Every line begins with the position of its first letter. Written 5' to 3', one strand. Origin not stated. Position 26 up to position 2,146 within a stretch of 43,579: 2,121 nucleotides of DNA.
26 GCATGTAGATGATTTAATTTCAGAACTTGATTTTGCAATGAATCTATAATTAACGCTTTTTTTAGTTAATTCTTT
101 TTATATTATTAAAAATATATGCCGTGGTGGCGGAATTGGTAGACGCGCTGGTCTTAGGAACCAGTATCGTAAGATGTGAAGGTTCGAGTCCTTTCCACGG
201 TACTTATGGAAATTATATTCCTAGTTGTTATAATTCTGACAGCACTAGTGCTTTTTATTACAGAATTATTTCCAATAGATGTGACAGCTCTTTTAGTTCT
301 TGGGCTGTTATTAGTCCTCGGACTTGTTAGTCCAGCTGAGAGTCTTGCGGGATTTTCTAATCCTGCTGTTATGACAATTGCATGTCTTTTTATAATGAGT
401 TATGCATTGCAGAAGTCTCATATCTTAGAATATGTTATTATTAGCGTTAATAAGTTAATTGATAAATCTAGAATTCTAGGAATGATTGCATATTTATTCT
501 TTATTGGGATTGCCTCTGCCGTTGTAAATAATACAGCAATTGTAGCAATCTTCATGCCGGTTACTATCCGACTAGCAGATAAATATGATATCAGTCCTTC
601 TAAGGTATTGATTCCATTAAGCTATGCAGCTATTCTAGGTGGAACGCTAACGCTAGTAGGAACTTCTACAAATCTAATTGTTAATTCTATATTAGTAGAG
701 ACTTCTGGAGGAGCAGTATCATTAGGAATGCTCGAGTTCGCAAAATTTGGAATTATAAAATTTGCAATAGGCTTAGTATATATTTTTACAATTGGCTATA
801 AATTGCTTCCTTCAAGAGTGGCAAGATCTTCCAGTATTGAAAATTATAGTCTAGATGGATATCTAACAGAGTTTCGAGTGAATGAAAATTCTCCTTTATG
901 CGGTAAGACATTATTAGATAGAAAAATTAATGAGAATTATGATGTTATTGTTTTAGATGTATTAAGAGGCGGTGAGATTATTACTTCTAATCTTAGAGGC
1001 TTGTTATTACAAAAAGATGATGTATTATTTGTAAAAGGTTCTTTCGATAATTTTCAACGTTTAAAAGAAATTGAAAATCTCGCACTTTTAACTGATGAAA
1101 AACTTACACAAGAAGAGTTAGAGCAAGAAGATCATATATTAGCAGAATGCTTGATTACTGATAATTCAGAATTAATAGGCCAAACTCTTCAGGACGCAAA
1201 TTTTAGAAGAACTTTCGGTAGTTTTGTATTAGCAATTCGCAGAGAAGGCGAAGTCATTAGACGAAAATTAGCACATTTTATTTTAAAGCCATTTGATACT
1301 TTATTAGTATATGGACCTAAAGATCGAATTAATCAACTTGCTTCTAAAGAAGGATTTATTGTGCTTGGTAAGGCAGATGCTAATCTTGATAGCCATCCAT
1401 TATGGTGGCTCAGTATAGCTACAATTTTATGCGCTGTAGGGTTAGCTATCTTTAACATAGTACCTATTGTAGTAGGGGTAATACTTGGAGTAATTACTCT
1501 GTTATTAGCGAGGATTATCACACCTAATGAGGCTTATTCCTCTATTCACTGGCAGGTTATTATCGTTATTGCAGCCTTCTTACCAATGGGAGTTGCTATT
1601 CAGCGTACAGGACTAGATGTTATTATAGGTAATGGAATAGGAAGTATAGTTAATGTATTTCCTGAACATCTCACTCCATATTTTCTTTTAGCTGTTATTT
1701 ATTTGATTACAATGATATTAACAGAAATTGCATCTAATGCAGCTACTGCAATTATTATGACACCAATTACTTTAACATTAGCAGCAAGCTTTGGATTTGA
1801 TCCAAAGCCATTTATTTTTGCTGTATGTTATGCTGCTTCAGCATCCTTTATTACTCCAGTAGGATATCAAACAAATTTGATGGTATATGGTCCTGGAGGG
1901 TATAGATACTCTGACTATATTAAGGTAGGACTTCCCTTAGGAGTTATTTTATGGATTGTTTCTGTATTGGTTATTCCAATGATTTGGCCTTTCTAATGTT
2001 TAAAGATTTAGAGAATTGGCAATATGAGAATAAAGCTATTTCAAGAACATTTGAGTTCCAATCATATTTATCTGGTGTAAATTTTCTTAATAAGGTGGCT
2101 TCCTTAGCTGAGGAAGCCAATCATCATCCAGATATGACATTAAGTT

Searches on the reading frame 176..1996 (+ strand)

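Call 80: search_protein_families(library=pfam, proteins=[window:176-1996:+], max_evalue=0.00001)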
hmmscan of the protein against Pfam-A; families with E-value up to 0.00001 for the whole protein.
window:176-1996:+ (606 aa): 3 families
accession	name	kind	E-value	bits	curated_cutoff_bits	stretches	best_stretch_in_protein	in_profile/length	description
PF03600.22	CitMHS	-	3.7e-75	253.5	31.9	2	24-549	1-332/336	Citrate transporter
PF02080.26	TrkA_C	-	6.9e-29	100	27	2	323-390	2-68/71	TrkA-C domain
PF00939.25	Na_sulph_symp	-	5e-15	55.9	27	1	432-605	295-467/472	Sodium:sulfate symporter transmembrane region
